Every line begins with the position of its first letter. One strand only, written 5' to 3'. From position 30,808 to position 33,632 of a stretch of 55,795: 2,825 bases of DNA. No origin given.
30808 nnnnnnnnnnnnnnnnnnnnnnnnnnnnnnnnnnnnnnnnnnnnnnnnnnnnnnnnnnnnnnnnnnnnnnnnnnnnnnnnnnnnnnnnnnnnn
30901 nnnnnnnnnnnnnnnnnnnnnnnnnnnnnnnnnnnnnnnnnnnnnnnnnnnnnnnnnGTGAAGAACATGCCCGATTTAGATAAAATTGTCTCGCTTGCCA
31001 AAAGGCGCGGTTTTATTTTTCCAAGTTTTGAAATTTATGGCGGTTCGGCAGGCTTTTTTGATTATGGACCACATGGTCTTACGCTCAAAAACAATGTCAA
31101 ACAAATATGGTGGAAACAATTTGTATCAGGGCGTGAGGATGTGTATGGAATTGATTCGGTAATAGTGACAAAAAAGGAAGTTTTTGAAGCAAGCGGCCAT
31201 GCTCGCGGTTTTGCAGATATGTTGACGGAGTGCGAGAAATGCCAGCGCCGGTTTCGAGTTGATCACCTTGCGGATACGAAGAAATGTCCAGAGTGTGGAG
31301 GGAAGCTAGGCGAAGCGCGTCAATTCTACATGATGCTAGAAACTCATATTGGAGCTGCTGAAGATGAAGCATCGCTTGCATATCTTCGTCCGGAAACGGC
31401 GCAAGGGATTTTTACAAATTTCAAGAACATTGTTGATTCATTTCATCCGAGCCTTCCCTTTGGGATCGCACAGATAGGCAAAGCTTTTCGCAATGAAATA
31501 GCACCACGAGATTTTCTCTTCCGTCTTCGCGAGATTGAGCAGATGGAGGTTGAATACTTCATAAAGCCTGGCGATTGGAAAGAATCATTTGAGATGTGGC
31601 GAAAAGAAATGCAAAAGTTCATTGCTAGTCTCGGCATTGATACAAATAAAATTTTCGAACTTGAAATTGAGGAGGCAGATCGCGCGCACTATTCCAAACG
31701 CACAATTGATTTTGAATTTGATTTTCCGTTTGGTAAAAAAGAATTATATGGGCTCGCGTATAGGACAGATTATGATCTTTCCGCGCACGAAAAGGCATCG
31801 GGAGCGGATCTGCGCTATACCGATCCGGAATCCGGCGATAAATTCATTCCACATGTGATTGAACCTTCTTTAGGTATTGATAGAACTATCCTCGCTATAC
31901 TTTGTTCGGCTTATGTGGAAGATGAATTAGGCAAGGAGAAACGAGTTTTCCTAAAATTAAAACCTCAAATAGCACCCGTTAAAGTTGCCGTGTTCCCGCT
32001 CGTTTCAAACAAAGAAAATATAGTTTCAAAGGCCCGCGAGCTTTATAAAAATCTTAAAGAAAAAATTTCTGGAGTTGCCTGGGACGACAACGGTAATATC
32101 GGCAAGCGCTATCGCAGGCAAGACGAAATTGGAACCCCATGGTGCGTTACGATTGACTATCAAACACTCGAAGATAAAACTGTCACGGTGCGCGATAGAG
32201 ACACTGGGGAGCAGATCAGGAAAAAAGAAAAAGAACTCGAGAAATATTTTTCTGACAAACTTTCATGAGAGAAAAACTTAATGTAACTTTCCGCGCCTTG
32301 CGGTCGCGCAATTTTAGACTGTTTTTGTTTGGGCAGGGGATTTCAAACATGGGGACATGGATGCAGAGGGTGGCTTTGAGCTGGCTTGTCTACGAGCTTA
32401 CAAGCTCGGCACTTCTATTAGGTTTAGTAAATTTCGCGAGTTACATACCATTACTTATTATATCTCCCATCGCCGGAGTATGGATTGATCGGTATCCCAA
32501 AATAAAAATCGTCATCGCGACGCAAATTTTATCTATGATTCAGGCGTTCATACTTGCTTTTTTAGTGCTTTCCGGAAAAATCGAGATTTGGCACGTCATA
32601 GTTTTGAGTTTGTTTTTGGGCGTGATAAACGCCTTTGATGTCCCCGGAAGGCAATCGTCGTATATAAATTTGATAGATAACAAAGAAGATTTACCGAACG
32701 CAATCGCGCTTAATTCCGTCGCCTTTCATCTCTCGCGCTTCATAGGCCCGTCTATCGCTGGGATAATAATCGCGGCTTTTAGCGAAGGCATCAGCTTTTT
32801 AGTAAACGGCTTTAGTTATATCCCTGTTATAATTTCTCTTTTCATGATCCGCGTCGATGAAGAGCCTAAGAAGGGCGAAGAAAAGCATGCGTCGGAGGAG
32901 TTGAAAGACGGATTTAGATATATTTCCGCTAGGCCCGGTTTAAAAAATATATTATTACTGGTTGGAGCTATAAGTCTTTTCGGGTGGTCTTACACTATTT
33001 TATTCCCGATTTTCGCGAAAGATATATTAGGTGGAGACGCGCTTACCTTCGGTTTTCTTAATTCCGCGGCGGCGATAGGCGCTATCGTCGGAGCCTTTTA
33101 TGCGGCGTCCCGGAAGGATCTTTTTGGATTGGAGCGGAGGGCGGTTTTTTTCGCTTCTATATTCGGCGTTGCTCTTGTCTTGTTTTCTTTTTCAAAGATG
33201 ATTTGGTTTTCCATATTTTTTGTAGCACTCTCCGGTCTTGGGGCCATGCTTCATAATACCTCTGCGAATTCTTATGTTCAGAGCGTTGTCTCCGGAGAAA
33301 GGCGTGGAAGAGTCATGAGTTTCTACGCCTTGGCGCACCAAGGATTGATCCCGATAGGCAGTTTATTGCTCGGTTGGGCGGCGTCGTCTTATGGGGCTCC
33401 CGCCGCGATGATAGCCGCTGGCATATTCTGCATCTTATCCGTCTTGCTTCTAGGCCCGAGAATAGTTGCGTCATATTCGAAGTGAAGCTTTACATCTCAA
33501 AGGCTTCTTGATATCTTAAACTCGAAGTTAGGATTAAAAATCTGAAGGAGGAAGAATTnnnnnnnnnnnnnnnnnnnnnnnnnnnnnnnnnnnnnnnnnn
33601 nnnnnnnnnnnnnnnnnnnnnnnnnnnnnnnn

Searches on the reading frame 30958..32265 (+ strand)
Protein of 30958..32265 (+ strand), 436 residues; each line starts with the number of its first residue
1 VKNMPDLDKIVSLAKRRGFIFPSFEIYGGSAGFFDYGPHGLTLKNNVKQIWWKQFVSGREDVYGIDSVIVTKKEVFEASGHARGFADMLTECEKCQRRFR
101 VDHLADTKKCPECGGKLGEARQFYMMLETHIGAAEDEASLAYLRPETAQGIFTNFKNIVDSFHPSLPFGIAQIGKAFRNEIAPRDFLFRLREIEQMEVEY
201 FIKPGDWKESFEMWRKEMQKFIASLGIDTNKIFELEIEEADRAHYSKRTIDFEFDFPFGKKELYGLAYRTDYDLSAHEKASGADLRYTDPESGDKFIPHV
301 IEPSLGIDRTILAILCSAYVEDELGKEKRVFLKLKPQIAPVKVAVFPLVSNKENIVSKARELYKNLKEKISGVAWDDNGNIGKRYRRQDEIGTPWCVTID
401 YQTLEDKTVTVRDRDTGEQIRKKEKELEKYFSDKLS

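Call 42: search_protein_families(library=pfam, proteins=[window:30958-32265:+], max_evalue=0.00001)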
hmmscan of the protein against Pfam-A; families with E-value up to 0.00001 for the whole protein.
window:30958-32265:+ (436 aa): 2 families
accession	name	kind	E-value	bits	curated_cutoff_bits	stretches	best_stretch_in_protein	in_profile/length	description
PF03129.25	HGTP_anticodon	-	4.2e-22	78.5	21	1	342-432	1-92/94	Anticodon binding domain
PF00587.30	tRNA-synt_2b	-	1.6e-14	54.8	29.3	1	139-315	9-176/179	tRNA synthetase class II core domain (G, H, P, S and T)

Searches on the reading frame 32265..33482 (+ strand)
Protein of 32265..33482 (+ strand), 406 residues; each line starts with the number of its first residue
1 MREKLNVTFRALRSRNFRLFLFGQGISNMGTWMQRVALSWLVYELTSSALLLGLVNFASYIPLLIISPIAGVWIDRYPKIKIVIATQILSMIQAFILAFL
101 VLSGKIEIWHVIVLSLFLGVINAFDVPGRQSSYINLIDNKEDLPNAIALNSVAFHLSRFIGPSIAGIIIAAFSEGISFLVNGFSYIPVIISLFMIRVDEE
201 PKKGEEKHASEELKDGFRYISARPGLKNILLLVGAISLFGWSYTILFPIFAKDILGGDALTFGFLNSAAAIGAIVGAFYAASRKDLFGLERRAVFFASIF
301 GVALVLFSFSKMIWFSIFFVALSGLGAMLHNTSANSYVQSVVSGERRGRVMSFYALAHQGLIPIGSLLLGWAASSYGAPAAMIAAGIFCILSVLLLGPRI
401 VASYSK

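Call 42: search_protein_families(library=pfam, proteins=[window:32265-33482:+], max_evalue=0.00001)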
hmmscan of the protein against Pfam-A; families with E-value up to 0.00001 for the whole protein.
window:32265-33482:+ (406 aa): 2 families
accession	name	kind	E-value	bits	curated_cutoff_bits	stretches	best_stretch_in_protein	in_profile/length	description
PF05977.19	MFS_3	-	7.4e-62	209.9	27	1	8-395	3-389/524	Transmembrane secretion effector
PF07690.21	MFS_1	-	3.2e-38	132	33.4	2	21-255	2-232/347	Major Facilitator Superfamily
